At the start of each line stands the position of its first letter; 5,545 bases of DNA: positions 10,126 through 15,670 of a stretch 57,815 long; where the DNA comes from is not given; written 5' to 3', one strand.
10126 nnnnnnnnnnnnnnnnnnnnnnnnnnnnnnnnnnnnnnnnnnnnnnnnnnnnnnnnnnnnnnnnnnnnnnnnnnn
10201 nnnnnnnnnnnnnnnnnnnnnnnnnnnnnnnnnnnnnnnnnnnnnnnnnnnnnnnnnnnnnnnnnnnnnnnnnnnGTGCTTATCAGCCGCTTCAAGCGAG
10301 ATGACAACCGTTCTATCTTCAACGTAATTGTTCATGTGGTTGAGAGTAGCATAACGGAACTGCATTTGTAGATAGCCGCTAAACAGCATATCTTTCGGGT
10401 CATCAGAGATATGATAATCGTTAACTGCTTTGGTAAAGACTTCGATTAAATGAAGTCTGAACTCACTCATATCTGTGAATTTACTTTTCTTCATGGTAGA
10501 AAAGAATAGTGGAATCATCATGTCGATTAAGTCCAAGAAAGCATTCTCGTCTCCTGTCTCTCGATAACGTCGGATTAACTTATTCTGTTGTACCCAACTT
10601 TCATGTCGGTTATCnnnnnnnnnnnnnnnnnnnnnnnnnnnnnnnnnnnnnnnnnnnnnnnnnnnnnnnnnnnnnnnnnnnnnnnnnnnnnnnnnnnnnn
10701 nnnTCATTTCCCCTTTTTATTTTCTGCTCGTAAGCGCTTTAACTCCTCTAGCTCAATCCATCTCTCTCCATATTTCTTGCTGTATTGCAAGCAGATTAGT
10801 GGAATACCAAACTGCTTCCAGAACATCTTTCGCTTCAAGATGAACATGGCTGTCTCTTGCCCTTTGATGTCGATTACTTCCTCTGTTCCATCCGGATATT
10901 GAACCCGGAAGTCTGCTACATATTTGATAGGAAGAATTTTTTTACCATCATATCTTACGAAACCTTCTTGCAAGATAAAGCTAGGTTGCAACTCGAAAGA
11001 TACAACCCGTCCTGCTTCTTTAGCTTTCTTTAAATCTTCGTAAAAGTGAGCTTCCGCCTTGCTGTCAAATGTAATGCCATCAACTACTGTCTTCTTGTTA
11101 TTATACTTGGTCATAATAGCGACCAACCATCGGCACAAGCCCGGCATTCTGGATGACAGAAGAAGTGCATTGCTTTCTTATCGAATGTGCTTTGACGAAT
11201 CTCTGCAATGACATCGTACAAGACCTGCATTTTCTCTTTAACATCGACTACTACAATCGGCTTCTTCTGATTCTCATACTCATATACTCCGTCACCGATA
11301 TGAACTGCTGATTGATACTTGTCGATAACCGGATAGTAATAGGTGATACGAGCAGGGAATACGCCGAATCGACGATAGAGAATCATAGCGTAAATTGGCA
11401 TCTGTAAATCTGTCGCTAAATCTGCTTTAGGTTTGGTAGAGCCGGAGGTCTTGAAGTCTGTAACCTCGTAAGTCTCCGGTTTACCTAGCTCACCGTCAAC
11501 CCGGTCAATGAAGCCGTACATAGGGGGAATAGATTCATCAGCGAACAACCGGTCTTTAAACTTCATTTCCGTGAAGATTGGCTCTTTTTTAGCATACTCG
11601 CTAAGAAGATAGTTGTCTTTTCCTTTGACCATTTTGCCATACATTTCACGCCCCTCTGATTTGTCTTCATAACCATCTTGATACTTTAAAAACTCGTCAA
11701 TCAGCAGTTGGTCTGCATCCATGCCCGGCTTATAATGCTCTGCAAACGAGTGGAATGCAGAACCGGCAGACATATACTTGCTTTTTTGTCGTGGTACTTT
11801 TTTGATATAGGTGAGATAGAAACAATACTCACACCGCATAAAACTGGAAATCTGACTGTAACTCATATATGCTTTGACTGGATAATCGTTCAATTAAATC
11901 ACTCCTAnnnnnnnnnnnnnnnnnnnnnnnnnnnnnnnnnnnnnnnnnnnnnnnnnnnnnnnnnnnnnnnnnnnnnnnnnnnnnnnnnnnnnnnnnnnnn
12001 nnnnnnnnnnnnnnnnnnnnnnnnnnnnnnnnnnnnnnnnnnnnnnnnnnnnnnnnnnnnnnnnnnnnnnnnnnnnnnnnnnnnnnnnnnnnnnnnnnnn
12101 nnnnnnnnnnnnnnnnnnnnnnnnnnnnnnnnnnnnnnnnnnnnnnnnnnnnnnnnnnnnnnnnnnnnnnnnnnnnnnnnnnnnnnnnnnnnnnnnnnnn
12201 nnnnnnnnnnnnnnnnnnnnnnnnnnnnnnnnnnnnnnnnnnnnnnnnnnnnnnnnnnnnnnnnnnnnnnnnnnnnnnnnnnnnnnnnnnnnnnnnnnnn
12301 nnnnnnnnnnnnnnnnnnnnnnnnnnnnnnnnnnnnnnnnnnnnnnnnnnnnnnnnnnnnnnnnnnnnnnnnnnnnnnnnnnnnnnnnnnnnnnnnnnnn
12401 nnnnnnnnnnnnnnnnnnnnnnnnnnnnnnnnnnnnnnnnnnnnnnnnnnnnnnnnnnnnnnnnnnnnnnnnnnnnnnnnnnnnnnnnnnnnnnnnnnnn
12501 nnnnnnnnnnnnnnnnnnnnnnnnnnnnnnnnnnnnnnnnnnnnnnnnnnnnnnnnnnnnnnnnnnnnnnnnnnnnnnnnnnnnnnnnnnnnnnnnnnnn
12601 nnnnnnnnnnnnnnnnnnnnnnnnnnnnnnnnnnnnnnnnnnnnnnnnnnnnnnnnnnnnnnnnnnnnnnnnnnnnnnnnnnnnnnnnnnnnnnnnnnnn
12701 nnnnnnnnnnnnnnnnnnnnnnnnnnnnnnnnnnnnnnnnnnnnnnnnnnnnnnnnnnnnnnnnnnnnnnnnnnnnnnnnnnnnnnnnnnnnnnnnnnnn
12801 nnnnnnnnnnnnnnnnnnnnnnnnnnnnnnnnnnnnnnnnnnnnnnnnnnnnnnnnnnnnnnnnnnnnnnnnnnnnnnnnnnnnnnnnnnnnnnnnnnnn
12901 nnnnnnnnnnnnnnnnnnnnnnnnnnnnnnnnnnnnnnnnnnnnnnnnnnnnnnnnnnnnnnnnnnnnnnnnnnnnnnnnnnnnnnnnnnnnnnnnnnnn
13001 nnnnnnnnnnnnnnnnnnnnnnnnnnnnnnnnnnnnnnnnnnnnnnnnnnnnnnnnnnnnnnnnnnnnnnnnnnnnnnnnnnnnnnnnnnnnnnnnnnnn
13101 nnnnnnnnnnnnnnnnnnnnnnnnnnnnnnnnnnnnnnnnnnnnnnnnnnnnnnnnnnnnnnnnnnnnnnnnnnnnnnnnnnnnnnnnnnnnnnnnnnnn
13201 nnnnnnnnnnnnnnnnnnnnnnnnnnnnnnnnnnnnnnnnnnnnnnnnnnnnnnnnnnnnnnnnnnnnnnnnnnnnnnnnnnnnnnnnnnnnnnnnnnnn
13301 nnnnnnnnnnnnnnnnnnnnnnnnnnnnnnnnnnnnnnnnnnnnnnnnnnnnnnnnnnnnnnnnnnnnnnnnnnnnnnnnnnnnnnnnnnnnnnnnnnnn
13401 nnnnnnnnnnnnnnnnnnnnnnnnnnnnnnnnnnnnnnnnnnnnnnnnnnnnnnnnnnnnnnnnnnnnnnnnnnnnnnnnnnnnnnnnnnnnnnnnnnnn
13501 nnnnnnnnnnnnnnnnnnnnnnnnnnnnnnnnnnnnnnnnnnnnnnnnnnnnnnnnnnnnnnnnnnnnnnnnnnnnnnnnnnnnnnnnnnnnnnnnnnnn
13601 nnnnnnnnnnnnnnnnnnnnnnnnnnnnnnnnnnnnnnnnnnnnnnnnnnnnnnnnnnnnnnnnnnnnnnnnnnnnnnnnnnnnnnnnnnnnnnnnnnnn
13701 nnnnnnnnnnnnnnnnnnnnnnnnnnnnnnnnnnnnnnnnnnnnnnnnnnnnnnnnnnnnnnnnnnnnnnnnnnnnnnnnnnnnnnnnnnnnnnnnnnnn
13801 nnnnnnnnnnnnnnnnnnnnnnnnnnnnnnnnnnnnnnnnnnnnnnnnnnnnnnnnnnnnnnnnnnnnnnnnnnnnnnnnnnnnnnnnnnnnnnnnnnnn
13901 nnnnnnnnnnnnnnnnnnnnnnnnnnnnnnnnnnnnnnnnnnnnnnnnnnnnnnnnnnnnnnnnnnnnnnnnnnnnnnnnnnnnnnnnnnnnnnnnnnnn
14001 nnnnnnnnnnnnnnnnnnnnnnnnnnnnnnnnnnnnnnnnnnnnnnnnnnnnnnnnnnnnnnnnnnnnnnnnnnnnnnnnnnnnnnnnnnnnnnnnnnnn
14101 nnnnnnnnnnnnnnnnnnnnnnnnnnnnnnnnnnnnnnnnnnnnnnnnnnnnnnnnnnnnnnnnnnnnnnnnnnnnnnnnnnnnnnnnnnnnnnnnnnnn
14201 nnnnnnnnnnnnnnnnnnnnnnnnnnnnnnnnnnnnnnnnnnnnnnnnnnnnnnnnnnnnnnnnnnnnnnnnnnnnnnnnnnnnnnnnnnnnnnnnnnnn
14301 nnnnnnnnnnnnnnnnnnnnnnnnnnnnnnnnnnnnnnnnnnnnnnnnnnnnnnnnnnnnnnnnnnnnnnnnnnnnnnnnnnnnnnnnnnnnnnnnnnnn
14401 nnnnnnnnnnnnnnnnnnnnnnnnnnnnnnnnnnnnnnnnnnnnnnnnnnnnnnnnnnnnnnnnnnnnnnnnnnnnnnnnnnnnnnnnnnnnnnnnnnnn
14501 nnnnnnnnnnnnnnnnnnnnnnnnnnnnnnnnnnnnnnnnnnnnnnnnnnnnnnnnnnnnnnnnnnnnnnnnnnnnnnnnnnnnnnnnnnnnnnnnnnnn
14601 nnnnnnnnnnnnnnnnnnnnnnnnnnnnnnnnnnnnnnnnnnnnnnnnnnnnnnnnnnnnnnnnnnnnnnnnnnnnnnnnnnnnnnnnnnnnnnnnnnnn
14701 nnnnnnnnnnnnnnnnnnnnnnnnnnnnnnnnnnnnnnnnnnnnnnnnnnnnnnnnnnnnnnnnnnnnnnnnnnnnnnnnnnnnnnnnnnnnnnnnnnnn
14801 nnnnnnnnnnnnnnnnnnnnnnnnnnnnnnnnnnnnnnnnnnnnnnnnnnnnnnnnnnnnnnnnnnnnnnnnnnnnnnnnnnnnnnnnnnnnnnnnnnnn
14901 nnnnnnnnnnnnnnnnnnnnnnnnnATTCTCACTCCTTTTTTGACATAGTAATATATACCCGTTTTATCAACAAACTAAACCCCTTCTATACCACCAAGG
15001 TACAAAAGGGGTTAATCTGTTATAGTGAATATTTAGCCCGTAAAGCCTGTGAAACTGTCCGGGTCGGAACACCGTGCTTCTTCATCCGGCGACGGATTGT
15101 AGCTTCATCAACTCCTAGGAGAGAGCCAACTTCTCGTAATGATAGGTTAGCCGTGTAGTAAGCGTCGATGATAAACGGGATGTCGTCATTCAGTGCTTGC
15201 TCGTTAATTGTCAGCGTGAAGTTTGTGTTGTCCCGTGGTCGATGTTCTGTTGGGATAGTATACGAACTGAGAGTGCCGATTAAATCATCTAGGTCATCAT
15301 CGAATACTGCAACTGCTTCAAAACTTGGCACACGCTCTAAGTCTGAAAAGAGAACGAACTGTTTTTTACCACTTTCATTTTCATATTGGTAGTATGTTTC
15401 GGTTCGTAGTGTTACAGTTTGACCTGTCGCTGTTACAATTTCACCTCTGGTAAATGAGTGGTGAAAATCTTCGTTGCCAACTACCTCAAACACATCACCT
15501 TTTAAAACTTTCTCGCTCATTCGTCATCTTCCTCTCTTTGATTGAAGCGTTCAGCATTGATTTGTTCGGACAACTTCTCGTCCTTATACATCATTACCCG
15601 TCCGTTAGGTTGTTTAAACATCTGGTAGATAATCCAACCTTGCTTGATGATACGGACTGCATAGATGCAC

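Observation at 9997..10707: Phage sigma-like factor plus a ~20-nt box upstream of about 20 transcription units (candidate phage-specific regulon)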

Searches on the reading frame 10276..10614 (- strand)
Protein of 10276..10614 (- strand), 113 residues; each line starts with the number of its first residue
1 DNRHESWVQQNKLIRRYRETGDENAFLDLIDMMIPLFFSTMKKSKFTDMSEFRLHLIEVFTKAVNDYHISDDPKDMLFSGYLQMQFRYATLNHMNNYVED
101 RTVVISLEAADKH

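Call 65: search_solved_structures(query=window:10276-10614:-, max_evalue=10, show_alignments=5)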
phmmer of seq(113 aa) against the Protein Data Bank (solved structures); distinct sequences matched with E-value up to 10: 2.
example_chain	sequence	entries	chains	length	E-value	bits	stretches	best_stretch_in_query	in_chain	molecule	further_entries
4y6w_A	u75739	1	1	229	0.00096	22.7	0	9-43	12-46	NaB(AB)3ACb - light chain TPR-like repeats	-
4y6c_A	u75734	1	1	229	0.0056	20.3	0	9-43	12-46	ANSERINA PUTATIVE KINESIN LIGHT chain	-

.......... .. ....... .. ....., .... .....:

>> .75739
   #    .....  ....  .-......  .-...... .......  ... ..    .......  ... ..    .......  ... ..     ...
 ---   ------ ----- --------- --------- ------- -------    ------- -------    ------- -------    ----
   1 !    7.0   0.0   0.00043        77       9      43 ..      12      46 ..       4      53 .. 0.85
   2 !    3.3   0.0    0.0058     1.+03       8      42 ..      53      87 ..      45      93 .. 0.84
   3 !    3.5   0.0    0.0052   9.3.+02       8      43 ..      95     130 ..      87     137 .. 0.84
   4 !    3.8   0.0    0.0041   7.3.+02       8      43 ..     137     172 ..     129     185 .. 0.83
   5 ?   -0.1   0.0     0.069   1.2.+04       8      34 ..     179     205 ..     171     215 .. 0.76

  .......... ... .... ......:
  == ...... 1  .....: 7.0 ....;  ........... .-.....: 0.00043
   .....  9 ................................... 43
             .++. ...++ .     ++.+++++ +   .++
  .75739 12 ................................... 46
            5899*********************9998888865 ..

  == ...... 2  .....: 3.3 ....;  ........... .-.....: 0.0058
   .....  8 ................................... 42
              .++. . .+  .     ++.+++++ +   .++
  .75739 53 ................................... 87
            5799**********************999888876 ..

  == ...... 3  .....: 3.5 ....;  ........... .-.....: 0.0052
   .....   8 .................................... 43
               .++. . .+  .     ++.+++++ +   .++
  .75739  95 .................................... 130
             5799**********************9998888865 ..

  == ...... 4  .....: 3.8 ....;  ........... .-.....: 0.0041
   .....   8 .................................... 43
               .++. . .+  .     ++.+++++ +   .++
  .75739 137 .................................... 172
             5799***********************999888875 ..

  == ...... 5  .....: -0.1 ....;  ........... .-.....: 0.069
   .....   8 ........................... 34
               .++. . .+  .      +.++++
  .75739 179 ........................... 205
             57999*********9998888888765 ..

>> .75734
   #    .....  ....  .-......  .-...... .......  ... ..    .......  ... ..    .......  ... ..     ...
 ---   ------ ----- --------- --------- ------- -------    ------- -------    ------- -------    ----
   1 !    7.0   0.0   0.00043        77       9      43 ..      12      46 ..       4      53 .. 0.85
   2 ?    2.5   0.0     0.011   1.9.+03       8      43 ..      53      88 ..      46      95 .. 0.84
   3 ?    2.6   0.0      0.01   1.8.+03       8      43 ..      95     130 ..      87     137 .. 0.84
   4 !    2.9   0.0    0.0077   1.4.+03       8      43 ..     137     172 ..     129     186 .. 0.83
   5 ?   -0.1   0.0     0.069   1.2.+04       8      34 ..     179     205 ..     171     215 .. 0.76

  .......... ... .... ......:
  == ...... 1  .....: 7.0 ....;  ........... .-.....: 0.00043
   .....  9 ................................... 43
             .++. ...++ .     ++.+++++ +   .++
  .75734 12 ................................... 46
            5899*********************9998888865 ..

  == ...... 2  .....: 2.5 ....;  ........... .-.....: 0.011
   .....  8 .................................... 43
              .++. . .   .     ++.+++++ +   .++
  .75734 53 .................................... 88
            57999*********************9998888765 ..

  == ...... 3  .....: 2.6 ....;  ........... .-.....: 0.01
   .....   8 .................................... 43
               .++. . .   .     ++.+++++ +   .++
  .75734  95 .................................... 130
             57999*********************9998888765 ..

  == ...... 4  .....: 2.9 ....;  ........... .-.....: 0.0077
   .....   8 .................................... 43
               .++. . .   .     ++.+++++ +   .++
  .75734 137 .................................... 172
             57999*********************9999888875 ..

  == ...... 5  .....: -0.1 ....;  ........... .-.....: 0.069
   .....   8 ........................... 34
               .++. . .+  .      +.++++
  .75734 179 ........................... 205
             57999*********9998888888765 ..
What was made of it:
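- Region 2 alone has no significant sequence match (call 65).
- Tried and rejected: Only a spurious TPR hit (call 65).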

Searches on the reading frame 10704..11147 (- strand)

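Call 101: search_protein_families(library=phrogs, proteins=[window:10704-11147:-], max_evalue=0.001)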
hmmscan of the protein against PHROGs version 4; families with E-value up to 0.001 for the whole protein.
window:10704-11147:- (147 aa): 3 families
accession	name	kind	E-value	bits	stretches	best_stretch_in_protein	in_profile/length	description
phrog_190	-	DNA, RNA and nucleotide metabolism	8.4e-53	180.8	1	12-146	175-306/338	Holliday junction resolvase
phrog_31719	-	unknown function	1.6e-10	41.8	1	12-80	1-64/65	-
phrog_37023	-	DNA, RNA and nucleotide metabolism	3e-05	24.9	1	23-110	43-134/171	endonuclease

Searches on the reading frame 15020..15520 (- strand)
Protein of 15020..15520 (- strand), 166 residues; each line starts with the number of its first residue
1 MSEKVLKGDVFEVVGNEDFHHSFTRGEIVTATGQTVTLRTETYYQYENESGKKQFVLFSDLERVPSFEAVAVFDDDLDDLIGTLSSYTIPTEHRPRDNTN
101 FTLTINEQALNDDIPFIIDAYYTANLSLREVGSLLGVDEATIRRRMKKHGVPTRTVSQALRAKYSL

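Call 44: search_protein_families(library=phrogs, proteins=[window:15020-15520:-], max_evalue=0.0001)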
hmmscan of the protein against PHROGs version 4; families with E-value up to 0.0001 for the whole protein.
window:15020-15520:- (166 aa): 0 families

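Call 88: search_protein_families(library=pfam, proteins=[window:15020-15520:-], max_evalue=0.01)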
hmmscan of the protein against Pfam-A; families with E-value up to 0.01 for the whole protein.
window:15020-15520:- (166 aa): 5 families
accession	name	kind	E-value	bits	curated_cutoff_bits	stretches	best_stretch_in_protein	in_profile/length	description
PF04545.22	Sigma70_r4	-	0.00017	21.5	24.1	1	117-148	12-43/50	Sigma-70, region 4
PF18024.7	HTH_50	-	0.00027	21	27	1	118-151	16-49/50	Helix-turn-helix domain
PF13936.12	HTH_38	-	0.00042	20.4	27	1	118-148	13-43/44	Helix-turn-helix domain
PF13404.12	HTH_AsnC-type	-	0.0016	18.6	27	1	124-148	16-40/42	AsnC-type helix-turn-helix domain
PF03217.20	SlpA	-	0.0096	16.5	23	0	20-56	28-60/63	Surface layer protein A domain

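Call 89: find_homologous_proteins(query=window:15020-15520:-, max_evalue=0.001)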
Query window:15020-15520:- (166 aa): 11 proteins with E <= 0.001 among 70 candidates.
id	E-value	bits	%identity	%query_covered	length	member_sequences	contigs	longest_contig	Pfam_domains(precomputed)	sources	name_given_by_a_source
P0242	2.1e-103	361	100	100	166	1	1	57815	-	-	-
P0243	4.6e-74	265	80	98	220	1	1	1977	-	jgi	jgi:hypothetical protein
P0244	2.9e-57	211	67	96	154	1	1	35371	-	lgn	-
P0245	1.4e-52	196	64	98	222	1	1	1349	-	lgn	-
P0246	1.9e-46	176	61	96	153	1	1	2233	-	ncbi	-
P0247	1.8e-42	163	55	100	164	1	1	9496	-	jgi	jgi:hypothetical protein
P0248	1.9e-39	153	56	96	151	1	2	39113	-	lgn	-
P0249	2.9e-38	149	57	96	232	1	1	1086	-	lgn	-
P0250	2.4e-35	140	55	96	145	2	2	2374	-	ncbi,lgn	-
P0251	6.1e-31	125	77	47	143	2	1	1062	-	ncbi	-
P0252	1.6e-18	85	48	77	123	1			-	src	-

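Call 95: predict_structure(alignment_id=A5)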
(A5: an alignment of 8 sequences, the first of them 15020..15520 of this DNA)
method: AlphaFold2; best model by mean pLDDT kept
length: 166 residues; sequences in the alignment: 8
mean_pLDDT: 71.6   pTM: 0.38
mean pLDDT of the five models: 71.6, 70.3, 68.3, 67.2, 67.0
residues with pLDDT >= 90: 19; 70-90: 88; 50-70: 15; < 50: 44
segments of 3 or more residues with pLDDT < 50: 67-82, 84-99, 156-166
pLDDT, mean of each block of 10 residues (from residue 1): 75 77 88 87 90 89 61 42 44 43 73 85 81 88 84 58 42
secondary structure, 60 per line:
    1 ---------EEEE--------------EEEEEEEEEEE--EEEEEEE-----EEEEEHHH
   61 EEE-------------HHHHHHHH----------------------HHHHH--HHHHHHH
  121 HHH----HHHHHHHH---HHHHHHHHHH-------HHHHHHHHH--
elements in order: E10-13 E28-38 E41-47 E53-57 E61-63 H77-84 H107-111 H114-123 H128-135 H139-148 H156-164

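Call 98: fold_search(model_id=the predicted structure, library=pdb)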
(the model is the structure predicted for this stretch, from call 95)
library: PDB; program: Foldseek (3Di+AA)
matches with E <= 10: 977; with E <= 0.001: 0
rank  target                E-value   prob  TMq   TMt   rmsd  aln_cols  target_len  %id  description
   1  1wxb_MODEL_1_A        9.1e-03  1.00  0.23  0.51   6.9        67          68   10  Solution structure of the SH3 domain from human epidermal growth factor receptor pathway substrate 8-like prot (released 2005-07-20)
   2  9h3g_Ja               1.3e-02  1.00  0.29  0.19   9.9        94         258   12  Structure of the Arabidopsis thaliana 80S ribosome in complex with P- and E-site tRNAs and mRNA (released 2026-02-04)
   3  7tzk_A                1.4e-02  1.00  0.24  0.58   6.1        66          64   17  EPS8 SH3 Domain with NleH1 PxxDY Motif (released 2022-07-06)
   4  7oj9_MODEL_1_A        1.4e-02  0.99  0.24  0.50   6.8        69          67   25  NMR solution structure of SNX9 SH3 - EEEV nsP3 peptide complex (released 2022-04-13)
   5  6zon_q                1.5e-02  1.00  0.29  0.19   2.6        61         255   15  SARS-CoV-2 Nsp1 bound to a human 43S preinitiation ribosome complex - state 1 (released 2020-07-29)
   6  2heq_MODEL_1_A        1.5e-02  1.00  0.32  0.56   4.8        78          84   14  NMR Structure of Bacillus subtilis protein YorP, Northeast Structural Genomics Target SR399. (released 2006-08-15)
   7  2enm_MODEL_1_A        1.5e-02  1.00  0.26  0.51   7.1        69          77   19  Solution structure of the SH3 domain from mouse sorting nexin-9 (released 2007-10-02)
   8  2egc_MODEL_1_A        1.5e-02  0.99  0.27  0.51   6.5        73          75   19  Solution structure of the fifth SH3 domain from human KIAA0418 protein (released 2007-08-28)
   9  1b07_A                1.6e-02  1.00  0.25  0.64   4.3        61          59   16  CRK SH3 DOMAIN COMPLEXED WITH PEPTOID INHIBITOR (released 1999-01-06)
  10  7qep_S4               1.7e-02  1.00  0.30  0.20  11.2        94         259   12  Cryo-EM structure of the ribosome from Encephalitozoon cuniculi (released 2022-02-09)
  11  1wxt_MODEL_1_A        1.8e-02  1.00  0.24  0.54   7.7        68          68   15  Solution structure of the SH3 domain of human hypothetical protein FLJ21522 (released 2005-08-01)
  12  2dl5_MODEL_1_A        1.9e-02  1.00  0.27  0.52   7.2        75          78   12  Solution structure of the first SH3 domain of human KIAA0769 protein (released 2006-10-17)
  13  8fvy_E                2.0e-02  1.00  0.29  0.19  10.3        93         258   14  40S subunit of the Giardia lamblia 80S ribosome (released 2024-01-24)
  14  8ova_A1               2.0e-02  0.99  0.31  0.20  17.1       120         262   13  CRYO-EM STRUCTURE OF TRYPANOSOMA BRUCEI PROCYCLIC FORM 80S RIBOSOME : PARENTAL STRAIN (released 2023-11-29)
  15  1k9a_B                2.4e-02  1.00  0.30  0.12   3.6        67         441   15  Crystal structure analysis of full-length carboxyl-terminal Src kinase at 2.5 A resolution (released 2002-03-20)
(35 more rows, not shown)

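Call 101: search_protein_families(library=phrogs, proteins=[window:15020-15520:-], max_evalue=0.001)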
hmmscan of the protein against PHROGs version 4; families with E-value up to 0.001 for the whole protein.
window:15020-15520:- (166 aa): 4 families
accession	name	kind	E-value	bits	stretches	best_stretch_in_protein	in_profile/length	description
phrog_9217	-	transcription regulation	0.00013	23.1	1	115-156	41-83/111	transcriptional regulator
phrog_7545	-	DNA, RNA and nucleotide metabolism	0.0002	22.6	1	119-161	12-54/160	HNH endonuclease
phrog_8446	-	DNA, RNA and nucleotide metabolism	0.00047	20.9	1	120-158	67-105/211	HNH endonuclease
phrog_1206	-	head and packaging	0.00088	20.2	0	119-162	14-56/207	terminase small subunit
